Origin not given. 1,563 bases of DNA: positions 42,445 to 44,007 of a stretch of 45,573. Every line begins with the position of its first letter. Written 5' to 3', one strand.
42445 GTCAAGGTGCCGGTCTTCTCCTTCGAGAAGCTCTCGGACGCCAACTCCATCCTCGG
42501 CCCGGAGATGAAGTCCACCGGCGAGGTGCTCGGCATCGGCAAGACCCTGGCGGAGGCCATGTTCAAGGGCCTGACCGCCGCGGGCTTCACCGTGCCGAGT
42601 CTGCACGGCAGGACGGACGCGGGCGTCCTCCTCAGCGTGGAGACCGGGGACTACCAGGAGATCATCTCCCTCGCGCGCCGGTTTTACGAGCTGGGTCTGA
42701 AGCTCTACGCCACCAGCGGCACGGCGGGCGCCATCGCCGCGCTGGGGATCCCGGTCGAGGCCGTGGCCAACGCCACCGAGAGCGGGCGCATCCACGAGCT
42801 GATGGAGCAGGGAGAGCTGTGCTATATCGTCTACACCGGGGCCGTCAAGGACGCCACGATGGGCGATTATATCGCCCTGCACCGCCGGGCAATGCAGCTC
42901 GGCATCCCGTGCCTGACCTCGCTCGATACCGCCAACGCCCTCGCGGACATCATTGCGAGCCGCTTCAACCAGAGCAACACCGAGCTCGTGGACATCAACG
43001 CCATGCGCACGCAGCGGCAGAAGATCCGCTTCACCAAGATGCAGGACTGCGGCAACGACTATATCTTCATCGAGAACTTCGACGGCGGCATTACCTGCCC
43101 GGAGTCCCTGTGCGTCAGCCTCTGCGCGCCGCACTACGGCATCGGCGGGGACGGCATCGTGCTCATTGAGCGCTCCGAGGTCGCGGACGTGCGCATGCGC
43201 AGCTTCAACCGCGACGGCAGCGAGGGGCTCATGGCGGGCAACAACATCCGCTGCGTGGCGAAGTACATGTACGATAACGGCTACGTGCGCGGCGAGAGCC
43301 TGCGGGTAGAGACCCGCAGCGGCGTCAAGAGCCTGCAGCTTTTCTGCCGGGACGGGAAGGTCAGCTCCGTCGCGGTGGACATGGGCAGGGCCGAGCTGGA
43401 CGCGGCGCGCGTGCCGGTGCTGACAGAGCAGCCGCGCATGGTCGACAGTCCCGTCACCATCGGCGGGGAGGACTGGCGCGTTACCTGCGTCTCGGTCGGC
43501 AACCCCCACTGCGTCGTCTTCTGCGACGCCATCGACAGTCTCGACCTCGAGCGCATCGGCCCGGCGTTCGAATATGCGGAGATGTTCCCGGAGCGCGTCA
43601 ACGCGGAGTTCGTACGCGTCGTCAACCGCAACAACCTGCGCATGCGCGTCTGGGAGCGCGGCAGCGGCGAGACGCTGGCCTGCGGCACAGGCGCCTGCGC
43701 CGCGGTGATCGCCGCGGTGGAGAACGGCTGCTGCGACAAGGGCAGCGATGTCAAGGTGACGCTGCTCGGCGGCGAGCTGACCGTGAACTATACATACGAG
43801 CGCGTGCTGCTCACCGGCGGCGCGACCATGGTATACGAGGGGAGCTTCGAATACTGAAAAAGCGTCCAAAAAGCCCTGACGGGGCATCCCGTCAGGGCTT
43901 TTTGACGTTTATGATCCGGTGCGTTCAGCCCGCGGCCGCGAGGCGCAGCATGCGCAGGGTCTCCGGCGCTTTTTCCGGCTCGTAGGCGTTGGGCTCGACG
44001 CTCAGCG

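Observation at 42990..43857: CarB fused seamlessly to a DapF-like domain whose first catalytic cysteine is replaced by alanine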

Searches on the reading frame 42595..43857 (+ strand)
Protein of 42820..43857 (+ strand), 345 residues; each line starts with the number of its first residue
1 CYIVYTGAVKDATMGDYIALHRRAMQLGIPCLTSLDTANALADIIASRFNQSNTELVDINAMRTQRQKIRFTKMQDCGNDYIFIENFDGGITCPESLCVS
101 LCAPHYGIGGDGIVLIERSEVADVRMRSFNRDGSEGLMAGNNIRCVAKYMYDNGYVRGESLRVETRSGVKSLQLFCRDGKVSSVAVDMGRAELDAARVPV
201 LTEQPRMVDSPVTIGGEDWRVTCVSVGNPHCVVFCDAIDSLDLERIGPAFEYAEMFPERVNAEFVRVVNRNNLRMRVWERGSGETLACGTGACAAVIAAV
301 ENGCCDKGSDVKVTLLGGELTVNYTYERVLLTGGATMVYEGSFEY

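Call 4: search_protein_families(library=ncbifam, proteins=[window:43024-43857:+], max_evalue=0.01)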
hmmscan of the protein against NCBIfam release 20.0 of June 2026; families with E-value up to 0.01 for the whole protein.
window:43024-43857:+ (277 aa): 2 families
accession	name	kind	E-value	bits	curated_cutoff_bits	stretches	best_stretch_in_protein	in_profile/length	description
TIGR00652.1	DapF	equivalog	9.7e-80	267.8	114.65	1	1-275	1-268/270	diaminopimelate epimerase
NF038284.1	bifunc_DapF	exception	4.6e-31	108.1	350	1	24-265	27-252/254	bifunctional diaminopimelate epimerase/glutamate racemase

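Call 5: search_solved_structures(query=window:43024-43857:+, show_alignments=3, max_evalue=0.00001)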
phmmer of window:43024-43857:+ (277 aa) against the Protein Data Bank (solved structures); distinct sequences matched with E-value up to 0.00001: 17.
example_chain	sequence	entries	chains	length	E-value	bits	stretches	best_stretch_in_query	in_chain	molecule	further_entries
2otn_A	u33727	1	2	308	4.1e-69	236.1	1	2-277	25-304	Diaminopimelate epimerase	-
9mro_A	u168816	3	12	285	2.9e-64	220.2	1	1-275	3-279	Diaminopimelate epimerase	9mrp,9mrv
3ejx_A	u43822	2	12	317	9.6e-57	195.5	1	2-274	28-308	Diaminopimelate epimerase, chloroplastic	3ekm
8qzy_A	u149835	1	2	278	4.3e-48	167.2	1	1-274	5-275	Diaminopimelate epimerase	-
5ha4_A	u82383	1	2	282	1.7e-47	165.2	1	2-275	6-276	Diaminopimelate epimerase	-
2q9h_A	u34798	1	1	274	4.4e-46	160.6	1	2-274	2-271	Diaminopimelate epimerase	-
1bwz_A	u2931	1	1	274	5.3e-46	160.3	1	2-274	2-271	PROTEIN (DIAMINOPIMELATE EPIMERASE)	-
1gqz_A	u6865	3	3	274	6.1e-46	160.1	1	2-274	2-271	DIAMINOPIMELATE EPIMERASE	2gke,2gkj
5ygu_A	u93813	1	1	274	6.7e-45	156.7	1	2-274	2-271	Diaminopimelate epimerase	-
6d13_A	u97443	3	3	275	6.7e-45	156.7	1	2-274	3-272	Diaminopimelate epimerase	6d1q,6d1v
4ijz_A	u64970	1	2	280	7.1e-45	156.6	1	2-274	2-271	Diaminopimelate epimerase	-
2q9j_A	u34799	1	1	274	1.5e-44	155.5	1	2-274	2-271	Diaminopimelate epimerase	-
6vck_A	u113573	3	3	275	5.9e-44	153.6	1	2-273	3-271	Diaminopimelate epimerase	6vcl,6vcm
4ik0_A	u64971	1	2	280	8.6e-44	153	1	2-273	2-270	Diaminopimelate epimerase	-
7vdy_A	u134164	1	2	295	6.1e-39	137.1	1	2-275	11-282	O-ureido-serine racemase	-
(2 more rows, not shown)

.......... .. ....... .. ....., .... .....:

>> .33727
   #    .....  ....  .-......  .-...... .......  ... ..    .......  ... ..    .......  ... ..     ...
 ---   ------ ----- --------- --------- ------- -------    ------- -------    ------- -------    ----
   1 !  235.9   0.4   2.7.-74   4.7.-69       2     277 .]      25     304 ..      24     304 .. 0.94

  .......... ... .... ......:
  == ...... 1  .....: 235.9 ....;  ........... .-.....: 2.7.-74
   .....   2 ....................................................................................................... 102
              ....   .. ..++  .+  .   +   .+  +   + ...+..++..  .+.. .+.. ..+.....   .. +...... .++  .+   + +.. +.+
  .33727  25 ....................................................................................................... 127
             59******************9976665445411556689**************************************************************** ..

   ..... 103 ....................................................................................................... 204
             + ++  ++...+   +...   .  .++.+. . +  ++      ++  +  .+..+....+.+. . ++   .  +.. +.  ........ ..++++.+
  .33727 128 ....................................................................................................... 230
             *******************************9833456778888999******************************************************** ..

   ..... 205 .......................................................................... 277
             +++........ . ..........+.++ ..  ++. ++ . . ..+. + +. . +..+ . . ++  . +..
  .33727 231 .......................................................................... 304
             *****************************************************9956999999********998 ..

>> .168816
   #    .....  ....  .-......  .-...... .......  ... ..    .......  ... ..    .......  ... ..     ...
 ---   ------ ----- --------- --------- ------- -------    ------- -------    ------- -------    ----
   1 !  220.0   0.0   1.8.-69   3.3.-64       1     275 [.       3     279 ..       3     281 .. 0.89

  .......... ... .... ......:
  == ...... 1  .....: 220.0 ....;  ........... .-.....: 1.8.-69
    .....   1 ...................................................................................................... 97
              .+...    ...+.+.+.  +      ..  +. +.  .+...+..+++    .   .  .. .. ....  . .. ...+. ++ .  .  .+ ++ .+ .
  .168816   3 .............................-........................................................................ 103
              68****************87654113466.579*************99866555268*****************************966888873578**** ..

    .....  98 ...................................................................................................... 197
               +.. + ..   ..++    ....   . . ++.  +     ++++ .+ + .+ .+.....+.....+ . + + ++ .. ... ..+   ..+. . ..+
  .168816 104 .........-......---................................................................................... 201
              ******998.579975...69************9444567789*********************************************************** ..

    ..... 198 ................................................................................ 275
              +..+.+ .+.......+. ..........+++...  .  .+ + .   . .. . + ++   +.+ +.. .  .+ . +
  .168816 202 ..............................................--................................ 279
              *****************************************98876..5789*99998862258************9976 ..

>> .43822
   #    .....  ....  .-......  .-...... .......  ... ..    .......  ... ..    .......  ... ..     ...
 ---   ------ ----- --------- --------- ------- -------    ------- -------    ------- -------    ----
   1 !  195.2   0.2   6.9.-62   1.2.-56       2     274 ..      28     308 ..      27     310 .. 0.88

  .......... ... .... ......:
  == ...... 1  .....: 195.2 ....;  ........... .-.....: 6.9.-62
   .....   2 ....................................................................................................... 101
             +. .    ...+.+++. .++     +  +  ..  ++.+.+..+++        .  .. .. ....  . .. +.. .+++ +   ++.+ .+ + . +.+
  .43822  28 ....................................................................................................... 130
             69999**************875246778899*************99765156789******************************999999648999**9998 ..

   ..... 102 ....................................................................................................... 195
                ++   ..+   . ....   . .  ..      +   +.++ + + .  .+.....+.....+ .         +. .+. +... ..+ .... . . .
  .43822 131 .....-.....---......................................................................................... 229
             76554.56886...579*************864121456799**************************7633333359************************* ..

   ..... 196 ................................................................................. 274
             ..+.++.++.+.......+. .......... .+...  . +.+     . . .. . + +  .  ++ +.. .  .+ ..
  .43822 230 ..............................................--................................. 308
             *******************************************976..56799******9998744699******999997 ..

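Call 6: find_homologous_proteins(query=window:42820-43857:+, max_evalue=0.000001)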
Query window:42820-43857:+ (345 aa): 8000 proteins with E <= 0.000001 among 8000 candidates; the best 120 are listed.
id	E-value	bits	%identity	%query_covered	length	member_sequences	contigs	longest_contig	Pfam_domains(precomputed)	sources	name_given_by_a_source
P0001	6.0e-189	645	81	100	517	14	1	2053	PF02142.28,PF01678.25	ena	-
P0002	4.0e-184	629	81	100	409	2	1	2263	PF02142.28,PF01678.25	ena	-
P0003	6.6e-183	625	79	100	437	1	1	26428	PF02142.28,PF01678.25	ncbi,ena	-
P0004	1.8e-182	624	79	100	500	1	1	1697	PF02142.28,PF01678.25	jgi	-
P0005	3.0e-178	610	78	100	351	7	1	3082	PF01678.25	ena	-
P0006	8.1e-178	608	76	100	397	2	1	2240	PF02142.28,PF01678.25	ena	-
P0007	1.5e-177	608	77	100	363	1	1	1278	PF01678.25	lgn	-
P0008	1.5e-177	608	77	100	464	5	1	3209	PF02142.28,PF01678.25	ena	-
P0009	2.0e-174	597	76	100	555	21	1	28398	PF02142.28,PF15632.12,PF02786.23,PF01678.25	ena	-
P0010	2.6e-174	597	76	100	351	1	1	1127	PF01678.25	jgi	jgi:carbamoyl-phosphate synthase large subunit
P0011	4.8e-174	596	75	100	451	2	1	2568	PF02142.28,PF01678.25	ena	-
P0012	5.4e-174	596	74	100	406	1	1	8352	PF02142.28,PF01678.25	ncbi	-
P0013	3.5e-173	593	75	100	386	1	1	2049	PF02142.28,PF01678.25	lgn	-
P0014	1.3e-172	591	74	100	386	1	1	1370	PF02142.28,PF01678.25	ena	-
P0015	2.2e-171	587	80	92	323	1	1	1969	PF01678.25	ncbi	-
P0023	2.1e-166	571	88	82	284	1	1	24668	PF01678.25,PF05544.17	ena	-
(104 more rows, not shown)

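Call 14: find_encoding_contigs(protein=P0023, flank=6000, max_places=3)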
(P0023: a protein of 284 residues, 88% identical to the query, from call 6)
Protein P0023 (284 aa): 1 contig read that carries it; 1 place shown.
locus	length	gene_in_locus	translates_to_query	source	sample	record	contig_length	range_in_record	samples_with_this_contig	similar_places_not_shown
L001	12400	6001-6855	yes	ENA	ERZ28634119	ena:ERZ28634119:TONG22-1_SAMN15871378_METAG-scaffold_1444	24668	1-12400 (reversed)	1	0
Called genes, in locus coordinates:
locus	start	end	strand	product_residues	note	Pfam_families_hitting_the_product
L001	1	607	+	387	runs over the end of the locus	PF00202:Aminotran_3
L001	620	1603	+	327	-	PF02729:OTCace_N, PF00185:OTCace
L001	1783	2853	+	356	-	PF00988:CPSase_sm_chain, PF00117:GATase, PF07722:Peptidase_C26 (faint)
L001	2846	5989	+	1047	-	-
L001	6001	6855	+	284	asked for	PF01678:DAP_epimerase, PF05544:Pro_racemase (faint), PF01678:DAP_epimerase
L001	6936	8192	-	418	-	PF09903:DUF2130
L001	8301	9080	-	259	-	PF01261:AP_endonuc_2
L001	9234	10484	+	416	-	PF07005:SBD_N, PF17042:NBD_C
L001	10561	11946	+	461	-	PF01554:MatE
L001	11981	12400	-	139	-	?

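Call 18: find_related_loci(query=window:42820-43857:+, collection=genome_contigs, flank=10000)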
Query window:42820-43857:+ (345 aa) in genome_contigs; peptide patterns used: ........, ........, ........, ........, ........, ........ (x = any residue, [..] = any of these).
137 stretches matched a pattern; 123 encode a relative of the query (tblastn E <= 1e-3); the best 80 are kept; 80 distinct loci.
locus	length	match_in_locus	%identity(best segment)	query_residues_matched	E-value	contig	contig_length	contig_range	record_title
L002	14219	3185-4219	90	1-345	0e+0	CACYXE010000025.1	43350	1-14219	MAG: Ruminococcaceae bacterium isolate RUG12358 genome assembly, contig: RUG12358_asm_25, whole genome shotgun sequence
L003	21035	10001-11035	83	1-345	0e+0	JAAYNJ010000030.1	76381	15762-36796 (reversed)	MAG: Oscillospiraceae bacterium isolate AS21ysBPME_137 285276_AS21, whole genome shotgun sequence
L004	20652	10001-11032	81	2-345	0e+0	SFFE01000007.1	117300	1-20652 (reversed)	MAG: Clostridiales bacterium isolate W0P39.002 Contig164, whole genome shotgun sequence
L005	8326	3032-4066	81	1-345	0e+0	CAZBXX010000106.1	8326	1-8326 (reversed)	MAG TPA_asm: uncultured Oscillospiraceae bacterium isolate SRP278969_co1_214 genome assembly, contig: NODE_13253_length_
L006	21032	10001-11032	80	2-345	0e+0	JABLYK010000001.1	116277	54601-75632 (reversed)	MAG: Oscillospiraceae bacterium isolate SQ_MAG_9 NODE_101_length_116277_cov_20.012132, whole genome shotgun sequence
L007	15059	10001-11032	80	2-345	0e+0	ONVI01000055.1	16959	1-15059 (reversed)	uncultured Clostridiales bacterium isolate RUG674 genome assembly, contig: scaffold_2334, whole genome shotgun sequence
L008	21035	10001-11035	77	1-345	0e+0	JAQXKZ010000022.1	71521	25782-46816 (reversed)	MAG: Clostridiales bacterium isolate SUG1290 k141_3601729, whole genome shotgun sequence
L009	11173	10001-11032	80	2-345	0e+0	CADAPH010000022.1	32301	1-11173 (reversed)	MAG: Ruminococcaceae bacterium isolate RUG13498 genome assembly, contig: RUG13498_asm_22, whole genome shotgun sequence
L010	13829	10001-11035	77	1-345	0e+0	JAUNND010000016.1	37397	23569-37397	MAG: Eubacteriales bacterium isolate S32M_St_metabat_39 NODE_716_length_37397_cov_11.416662, whole genome shotgun sequen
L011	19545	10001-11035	75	1-345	0e+0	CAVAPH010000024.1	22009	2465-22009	bacterium isolate H07605-L1_cleanbin_000013 genome assembly, contig: Spades_H07605-L1_contig_802, whole genome shotgun s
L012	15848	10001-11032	81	2-345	0e+0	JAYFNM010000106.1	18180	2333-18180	MAG: Oscillospiraceae bacterium isolate 3L_19 c_3L_000000111095, whole genome shotgun sequence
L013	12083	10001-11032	79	2-345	0e+0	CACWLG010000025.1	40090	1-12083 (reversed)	MAG: Ruminococcaceae bacterium isolate RUG10684 genome assembly, contig: RUG10684_asm_25, whole genome shotgun sequence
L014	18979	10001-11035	76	1-345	0e+0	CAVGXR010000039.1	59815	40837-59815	Collinsella aerofaciens isolate H07681-L1_cleanbin_000059 genome assembly, contig: Spades_H07681-L1_contig_237, whole ge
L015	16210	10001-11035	76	1-345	0e+0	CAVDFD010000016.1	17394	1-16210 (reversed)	Bacteroidaceae bacterium isolate SRR8978321_cleanbin_000001 genome assembly, contig: Spades_SRR8978321_contig_86, whole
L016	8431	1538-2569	78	2-345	0e+0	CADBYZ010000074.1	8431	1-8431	MAG: Ruminococcaceae bacterium isolate RUG14429 genome assembly, contig: RUG14429_asm_74, whole genome shotgun sequence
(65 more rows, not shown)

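Call 20: search_protein_representatives(protein=window:43024-43857:+)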
Query: 277 residues. Proteins with E-value up to 0.001 (for the whole library): 21255; up to 1e-10: 13516; up to 1e-30: 3201. The best 150 are listed.
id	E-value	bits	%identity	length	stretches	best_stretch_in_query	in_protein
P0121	1.8e-111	388.2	64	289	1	1-277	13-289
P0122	2.5e-96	338.5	55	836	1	1-276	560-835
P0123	3.8e-95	334.7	57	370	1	3-276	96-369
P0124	4.1e-95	334.6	55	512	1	1-277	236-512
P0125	1.7e-93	329.2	55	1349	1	2-276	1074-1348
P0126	2.0e-93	329.1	52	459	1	1-275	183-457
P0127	6.7e-84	297.8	65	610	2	1-127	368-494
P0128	6.7e-83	294.5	53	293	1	1-274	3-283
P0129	2.0e-82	293.0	51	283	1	1-277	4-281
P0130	1.1e-81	290.6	48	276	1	1-276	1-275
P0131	1.2e-81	290.4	69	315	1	1-186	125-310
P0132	9.0e-80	284.2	49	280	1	1-276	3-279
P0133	9.6e-80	284.1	52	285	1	1-273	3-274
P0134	1.1e-79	283.9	50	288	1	2-275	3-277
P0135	1.4e-79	283.6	58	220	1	2-217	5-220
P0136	3.2e-78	279.2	47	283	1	1-276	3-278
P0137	8.9e-78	277.7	47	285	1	2-276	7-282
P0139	6.5e-77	274.9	51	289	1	1-275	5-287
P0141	6.8e-76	271.5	50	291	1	1-276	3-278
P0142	1.6e-75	270.3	46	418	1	3-276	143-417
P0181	1.7e-68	247.3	45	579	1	1-273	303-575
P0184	4.3e-68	245.9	47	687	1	1-276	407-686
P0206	1.9e-65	237.2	46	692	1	1-275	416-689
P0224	6.6e-64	232.2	41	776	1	1-275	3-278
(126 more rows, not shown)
